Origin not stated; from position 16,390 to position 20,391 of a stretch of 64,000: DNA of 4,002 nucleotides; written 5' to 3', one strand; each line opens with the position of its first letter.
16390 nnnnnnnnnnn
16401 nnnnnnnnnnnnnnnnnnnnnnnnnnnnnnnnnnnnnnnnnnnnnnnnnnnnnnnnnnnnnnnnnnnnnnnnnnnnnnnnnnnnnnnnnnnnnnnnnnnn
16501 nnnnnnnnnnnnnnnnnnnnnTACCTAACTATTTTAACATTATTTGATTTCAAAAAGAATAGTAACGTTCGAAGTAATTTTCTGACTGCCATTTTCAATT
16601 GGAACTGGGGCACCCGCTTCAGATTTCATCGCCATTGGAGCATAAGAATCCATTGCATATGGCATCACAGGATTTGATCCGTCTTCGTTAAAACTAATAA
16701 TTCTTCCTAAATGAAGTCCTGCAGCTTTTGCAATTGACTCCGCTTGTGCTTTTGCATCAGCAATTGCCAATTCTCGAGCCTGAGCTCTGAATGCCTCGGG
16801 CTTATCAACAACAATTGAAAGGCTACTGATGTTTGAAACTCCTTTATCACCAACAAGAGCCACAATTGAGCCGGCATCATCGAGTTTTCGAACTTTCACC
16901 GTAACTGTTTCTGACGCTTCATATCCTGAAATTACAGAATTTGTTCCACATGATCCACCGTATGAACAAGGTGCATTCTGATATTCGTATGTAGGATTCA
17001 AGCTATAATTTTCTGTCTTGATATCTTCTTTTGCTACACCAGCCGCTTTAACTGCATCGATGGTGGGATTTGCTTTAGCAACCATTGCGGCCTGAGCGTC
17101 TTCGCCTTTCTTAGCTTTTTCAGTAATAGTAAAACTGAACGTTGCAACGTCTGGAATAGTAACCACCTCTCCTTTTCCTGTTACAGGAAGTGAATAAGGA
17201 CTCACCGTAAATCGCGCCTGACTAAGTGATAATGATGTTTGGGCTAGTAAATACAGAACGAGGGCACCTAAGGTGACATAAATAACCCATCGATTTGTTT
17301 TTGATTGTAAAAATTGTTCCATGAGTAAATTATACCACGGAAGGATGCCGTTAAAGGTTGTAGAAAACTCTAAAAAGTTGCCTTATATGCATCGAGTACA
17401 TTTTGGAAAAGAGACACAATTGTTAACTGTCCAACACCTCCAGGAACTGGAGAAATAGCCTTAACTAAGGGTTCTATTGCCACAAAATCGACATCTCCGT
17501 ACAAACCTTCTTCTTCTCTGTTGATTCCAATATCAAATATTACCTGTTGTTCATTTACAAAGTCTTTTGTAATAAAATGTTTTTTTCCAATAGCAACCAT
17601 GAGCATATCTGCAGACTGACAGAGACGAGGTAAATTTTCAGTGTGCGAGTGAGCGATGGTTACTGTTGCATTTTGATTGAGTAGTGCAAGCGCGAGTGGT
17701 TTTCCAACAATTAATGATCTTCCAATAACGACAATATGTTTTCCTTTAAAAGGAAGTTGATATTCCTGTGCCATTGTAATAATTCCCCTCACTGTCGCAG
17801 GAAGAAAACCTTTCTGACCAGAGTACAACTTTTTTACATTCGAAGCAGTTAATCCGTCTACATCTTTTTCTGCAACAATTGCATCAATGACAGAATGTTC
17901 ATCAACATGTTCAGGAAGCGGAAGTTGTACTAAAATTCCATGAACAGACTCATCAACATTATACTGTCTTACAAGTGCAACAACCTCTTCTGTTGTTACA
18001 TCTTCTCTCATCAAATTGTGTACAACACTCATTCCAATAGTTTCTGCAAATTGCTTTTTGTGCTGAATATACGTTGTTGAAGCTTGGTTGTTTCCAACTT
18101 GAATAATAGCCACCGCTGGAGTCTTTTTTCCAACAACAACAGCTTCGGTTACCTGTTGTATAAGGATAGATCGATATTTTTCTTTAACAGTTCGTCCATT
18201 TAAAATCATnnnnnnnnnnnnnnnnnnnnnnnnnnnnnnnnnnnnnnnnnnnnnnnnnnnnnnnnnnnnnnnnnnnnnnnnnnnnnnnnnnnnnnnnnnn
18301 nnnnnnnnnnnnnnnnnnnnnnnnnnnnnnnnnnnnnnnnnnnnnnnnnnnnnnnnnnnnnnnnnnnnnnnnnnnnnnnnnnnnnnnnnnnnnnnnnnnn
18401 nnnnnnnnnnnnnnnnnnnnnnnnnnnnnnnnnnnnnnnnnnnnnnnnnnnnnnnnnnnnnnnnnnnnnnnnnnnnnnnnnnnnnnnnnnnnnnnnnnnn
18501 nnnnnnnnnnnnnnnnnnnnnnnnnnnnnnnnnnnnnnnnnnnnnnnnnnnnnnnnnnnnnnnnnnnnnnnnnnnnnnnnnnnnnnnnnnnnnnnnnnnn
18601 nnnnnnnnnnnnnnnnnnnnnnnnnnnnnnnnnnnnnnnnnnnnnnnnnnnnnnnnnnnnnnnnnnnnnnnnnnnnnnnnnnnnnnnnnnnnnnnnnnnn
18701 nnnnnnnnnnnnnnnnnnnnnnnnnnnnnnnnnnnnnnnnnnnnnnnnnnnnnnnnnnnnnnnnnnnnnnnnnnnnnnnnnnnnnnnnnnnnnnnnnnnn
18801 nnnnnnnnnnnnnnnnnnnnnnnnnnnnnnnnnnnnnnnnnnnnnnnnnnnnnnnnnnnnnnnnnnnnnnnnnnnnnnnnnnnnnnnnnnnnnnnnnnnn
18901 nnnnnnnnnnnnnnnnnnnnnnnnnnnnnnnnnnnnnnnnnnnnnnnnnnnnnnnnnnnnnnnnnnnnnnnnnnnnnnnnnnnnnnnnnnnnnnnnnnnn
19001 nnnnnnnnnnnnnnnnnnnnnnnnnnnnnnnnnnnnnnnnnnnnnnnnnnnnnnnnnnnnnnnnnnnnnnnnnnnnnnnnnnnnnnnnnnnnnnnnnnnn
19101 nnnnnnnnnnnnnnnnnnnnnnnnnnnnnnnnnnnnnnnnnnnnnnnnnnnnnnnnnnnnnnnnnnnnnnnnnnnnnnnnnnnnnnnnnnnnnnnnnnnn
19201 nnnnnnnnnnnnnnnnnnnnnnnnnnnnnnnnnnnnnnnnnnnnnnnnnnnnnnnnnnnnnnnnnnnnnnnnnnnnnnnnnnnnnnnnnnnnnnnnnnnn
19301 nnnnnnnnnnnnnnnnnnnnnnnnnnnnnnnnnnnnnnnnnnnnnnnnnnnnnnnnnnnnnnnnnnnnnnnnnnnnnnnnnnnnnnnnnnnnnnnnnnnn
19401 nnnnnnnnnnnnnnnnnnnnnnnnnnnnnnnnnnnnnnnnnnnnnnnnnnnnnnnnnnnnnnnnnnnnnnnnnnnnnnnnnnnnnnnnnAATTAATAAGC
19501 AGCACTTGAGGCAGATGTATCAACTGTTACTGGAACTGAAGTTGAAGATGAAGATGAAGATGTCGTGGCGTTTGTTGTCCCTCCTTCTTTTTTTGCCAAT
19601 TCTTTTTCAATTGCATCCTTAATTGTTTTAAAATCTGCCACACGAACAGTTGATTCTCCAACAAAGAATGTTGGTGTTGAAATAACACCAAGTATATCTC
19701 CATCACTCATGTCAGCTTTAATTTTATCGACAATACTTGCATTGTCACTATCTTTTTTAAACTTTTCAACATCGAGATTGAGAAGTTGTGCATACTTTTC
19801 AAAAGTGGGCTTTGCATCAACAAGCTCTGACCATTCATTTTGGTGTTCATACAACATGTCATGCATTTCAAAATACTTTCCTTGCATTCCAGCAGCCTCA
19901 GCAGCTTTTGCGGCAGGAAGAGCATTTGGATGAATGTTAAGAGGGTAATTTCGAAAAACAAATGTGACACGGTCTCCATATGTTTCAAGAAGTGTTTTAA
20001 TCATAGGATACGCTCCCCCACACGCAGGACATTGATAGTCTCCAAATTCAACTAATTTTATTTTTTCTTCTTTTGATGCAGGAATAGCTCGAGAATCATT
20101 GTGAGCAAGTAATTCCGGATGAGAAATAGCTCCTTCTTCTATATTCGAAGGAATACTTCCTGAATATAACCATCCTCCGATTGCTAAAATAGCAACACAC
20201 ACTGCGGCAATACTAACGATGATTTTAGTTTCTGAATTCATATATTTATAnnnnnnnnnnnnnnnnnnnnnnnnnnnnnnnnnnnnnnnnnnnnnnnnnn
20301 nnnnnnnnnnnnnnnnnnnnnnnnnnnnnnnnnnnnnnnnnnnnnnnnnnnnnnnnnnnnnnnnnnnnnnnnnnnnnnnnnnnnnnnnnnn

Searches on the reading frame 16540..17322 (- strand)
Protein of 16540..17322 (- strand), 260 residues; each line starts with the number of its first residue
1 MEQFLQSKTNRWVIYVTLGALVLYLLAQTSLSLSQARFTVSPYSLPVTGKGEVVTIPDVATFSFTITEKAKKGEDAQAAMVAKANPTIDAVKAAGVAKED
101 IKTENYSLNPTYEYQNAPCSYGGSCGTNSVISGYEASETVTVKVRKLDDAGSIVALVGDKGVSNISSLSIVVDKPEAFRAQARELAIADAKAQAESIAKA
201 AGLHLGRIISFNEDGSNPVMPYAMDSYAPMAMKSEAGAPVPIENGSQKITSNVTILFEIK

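Call 18: search_protein_families(library=pfam, proteins=[window:16540-17322:-], max_evalue=0.001)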
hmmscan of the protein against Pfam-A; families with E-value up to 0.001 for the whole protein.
window:16540-17322:- (260 aa): 1 family
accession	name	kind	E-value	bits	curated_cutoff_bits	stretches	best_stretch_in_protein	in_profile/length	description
PF04402.19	SIMPL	-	1.9e-50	172.4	25.2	1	47-255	3-203/205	Protein of unknown function (DUF541)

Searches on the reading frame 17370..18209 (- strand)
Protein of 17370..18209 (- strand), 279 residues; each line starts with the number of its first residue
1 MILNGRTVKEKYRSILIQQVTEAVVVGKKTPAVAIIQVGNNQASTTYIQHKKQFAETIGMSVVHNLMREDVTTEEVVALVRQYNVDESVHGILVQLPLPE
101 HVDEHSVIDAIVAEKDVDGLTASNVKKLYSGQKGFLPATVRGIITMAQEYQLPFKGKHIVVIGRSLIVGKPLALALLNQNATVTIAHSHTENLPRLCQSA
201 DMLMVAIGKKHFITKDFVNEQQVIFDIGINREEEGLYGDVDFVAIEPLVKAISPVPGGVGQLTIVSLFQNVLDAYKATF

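Call 18: search_protein_families(library=pfam, proteins=[window:17370-18209:-], max_evalue=0.001)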
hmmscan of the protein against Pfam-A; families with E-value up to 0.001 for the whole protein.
window:17370-18209:- (279 aa): 2 families
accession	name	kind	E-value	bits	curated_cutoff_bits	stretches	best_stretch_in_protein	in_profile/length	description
PF02882.25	THF_DHG_CYH_C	-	3.3e-56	189.5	27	1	123-277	3-158/160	Tetrahydrofolate dehydrogenase/cyclohydrolase, NAD(P)-binding domain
PF00763.28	THF_DHG_CYH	-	1.8e-31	109.2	32.8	1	3-118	1-115/115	Tetrahydrofolate dehydrogenase/cyclohydrolase, catalytic domain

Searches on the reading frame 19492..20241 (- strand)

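Call 84: search_protein_families(library=pfam, proteins=[window:19492-20241:-], max_evalue=0.001)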
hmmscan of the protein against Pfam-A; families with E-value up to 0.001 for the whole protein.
window:19492-20241:- (249 aa): 3 families
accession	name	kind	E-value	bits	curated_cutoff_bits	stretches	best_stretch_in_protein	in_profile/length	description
PF13462.12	Thioredoxin_4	-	1.9e-19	70.9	23.2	1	61-213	15-165/165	Thioredoxin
PF01323.26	DSBA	-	1.7e-08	34.9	25.6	1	63-210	2-189/191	DSBA-like thioredoxin domain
PF13743.12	Thioredoxin_5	-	4.3e-05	23.8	27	1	104-198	74-167/186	Thioredoxin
